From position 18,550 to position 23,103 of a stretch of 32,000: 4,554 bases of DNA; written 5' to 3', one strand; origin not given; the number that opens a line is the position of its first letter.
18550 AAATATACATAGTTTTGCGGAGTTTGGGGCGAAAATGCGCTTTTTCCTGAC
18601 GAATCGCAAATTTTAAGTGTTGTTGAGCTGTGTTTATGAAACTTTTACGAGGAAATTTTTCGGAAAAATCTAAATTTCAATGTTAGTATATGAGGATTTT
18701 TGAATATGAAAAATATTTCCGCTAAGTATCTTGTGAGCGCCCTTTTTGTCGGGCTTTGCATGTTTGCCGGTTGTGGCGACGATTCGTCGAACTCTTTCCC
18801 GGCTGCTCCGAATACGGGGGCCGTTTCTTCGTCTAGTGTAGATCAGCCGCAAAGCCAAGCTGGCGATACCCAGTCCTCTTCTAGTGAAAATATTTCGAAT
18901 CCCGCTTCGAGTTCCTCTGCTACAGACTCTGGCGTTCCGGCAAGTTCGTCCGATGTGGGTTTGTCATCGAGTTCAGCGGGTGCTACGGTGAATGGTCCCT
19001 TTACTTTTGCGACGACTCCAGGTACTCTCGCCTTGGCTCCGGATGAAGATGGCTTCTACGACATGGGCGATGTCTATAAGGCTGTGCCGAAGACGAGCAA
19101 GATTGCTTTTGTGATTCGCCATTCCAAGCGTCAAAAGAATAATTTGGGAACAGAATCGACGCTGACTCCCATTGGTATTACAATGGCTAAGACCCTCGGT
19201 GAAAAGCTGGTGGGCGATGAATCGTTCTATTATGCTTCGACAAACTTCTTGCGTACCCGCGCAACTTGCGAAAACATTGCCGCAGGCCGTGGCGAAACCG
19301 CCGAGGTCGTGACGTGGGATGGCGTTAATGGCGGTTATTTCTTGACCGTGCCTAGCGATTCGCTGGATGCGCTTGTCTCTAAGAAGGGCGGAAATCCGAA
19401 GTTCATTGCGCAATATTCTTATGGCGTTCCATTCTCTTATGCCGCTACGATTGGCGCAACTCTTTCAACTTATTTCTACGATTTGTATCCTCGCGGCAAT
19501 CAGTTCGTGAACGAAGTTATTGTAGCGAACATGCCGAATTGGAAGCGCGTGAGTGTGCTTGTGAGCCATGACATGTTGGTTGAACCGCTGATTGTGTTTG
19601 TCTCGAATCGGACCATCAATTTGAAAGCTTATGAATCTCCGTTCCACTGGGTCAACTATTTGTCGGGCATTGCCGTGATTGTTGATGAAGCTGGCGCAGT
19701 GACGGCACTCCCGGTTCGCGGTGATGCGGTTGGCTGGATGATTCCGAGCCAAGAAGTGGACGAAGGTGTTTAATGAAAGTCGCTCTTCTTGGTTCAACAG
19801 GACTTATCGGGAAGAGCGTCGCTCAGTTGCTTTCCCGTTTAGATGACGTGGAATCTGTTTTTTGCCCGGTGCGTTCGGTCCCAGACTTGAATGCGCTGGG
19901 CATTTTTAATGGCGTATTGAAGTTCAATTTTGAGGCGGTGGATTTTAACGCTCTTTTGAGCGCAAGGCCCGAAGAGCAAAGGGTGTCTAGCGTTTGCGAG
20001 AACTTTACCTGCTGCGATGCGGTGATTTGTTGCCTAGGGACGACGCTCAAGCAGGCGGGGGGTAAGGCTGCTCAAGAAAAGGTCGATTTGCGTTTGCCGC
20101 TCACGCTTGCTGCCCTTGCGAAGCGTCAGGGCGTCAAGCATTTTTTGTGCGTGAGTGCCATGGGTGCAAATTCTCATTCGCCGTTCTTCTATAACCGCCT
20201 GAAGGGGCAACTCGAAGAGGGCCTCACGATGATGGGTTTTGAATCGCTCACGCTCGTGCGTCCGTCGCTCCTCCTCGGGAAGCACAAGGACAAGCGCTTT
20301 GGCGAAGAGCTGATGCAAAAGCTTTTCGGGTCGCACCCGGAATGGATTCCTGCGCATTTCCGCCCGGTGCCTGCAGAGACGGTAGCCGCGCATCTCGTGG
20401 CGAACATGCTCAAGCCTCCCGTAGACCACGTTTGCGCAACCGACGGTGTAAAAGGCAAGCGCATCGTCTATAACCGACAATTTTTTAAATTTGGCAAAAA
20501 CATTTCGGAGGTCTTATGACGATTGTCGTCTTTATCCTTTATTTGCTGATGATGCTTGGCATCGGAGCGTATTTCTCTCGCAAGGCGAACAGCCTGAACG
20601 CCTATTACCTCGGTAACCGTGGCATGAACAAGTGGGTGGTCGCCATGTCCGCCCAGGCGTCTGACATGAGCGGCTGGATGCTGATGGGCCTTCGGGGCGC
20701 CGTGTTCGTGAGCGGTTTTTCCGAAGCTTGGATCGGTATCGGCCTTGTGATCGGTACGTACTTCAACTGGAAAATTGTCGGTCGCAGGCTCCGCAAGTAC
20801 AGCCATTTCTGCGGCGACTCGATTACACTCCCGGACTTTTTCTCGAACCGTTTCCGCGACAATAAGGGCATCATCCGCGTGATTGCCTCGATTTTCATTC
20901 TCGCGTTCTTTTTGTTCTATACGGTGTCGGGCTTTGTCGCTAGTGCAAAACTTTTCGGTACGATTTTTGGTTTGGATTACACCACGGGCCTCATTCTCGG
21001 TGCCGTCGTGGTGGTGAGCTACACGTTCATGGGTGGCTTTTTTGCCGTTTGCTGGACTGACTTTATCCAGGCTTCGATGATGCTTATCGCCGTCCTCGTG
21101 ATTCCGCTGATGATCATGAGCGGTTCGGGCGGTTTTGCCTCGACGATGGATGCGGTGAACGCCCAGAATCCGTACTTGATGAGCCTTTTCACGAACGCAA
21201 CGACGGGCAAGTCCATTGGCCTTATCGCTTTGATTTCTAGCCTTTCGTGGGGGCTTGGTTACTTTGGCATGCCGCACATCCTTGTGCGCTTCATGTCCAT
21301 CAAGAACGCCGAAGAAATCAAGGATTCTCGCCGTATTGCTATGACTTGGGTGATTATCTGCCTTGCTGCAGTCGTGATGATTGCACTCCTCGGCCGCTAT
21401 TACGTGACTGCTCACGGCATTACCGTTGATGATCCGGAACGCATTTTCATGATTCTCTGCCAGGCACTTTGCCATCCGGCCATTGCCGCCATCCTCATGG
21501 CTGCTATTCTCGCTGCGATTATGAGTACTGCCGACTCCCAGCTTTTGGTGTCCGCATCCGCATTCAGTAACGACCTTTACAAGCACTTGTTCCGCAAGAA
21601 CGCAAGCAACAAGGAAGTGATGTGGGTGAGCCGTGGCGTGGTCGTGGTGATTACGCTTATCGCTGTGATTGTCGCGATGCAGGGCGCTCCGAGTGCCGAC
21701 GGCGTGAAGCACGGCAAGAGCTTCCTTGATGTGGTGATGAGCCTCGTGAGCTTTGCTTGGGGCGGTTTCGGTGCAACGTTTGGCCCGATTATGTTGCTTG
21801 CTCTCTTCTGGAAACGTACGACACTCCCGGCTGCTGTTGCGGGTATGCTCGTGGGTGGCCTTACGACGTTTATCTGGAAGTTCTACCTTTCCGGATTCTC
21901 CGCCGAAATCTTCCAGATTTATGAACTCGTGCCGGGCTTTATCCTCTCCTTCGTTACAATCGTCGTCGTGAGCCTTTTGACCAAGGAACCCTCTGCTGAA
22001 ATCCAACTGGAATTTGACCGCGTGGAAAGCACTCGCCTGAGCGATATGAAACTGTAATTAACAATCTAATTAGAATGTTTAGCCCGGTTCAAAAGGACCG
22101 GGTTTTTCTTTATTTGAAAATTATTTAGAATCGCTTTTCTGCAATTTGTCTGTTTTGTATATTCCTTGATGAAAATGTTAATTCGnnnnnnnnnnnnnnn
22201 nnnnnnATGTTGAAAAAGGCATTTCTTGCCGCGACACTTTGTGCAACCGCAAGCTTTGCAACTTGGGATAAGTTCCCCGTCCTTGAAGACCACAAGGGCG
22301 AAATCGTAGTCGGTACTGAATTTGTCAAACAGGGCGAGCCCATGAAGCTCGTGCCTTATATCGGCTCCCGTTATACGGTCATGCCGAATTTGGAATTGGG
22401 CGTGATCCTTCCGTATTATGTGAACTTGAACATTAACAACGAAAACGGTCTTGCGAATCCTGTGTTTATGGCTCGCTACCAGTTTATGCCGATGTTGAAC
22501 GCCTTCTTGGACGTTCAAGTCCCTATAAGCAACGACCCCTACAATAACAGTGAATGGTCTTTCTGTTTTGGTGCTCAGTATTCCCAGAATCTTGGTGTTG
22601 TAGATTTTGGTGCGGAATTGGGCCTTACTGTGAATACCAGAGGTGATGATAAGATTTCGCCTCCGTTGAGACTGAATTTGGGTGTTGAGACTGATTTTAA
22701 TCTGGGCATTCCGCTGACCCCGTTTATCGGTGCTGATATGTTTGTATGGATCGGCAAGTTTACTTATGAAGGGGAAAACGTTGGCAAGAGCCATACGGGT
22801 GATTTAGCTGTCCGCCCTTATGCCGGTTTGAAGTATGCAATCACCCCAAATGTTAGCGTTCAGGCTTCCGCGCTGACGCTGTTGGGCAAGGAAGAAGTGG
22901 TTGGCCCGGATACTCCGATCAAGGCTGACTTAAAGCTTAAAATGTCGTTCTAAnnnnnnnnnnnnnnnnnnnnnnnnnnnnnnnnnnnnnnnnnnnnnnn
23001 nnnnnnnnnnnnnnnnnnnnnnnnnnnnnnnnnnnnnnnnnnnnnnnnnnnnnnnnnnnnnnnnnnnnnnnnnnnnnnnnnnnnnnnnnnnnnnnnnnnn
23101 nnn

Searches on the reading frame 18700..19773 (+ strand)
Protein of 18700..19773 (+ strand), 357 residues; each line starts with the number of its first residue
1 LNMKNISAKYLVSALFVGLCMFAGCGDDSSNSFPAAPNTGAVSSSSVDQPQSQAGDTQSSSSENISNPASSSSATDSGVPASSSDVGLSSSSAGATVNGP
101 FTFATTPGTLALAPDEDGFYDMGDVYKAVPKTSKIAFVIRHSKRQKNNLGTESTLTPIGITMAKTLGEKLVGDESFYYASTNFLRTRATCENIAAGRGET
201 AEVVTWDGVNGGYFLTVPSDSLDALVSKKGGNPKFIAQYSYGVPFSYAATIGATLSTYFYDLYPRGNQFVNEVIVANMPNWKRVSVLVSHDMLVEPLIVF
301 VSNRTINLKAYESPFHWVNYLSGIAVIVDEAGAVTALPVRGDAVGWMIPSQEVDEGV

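Call 8: search_protein_families(library=pfam, proteins=[window:18700-19773:+], max_evalue=0.001)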
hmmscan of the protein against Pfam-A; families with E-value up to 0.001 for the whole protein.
window:18700-19773:+ (357 aa): 1 family
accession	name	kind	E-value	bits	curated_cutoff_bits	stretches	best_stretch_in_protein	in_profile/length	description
PF00300.27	His_Phos_1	-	1.9e-05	24.8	21.7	1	137-209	2-77/194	Histidine phosphatase superfamily (branch 1)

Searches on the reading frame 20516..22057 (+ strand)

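Call 8: search_protein_families(library=pfam, proteins=[window:20516-22057:+], max_evalue=0.001)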
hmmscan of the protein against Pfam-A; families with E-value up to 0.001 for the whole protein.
window:20516-22057:+ (513 aa): 1 family
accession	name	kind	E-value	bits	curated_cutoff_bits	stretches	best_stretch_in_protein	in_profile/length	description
PF00474.23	SSF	-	3.7e-99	332.8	22.8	1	30-447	1-406/406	Sodium:solute symporter family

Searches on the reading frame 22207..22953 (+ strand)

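Call 94: search_protein_families(library=pfam, proteins=[window:22207-22953:+], max_evalue=0.001)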
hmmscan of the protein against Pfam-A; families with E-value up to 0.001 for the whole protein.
window:22207-22953:+ (248 aa): 1 family
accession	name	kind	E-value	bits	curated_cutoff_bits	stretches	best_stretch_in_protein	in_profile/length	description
PF13557.12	Phenol_MetA_deg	-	1.8e-08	35.2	22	1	55-224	42-223/242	Putative MetA-pathway of phenol degradation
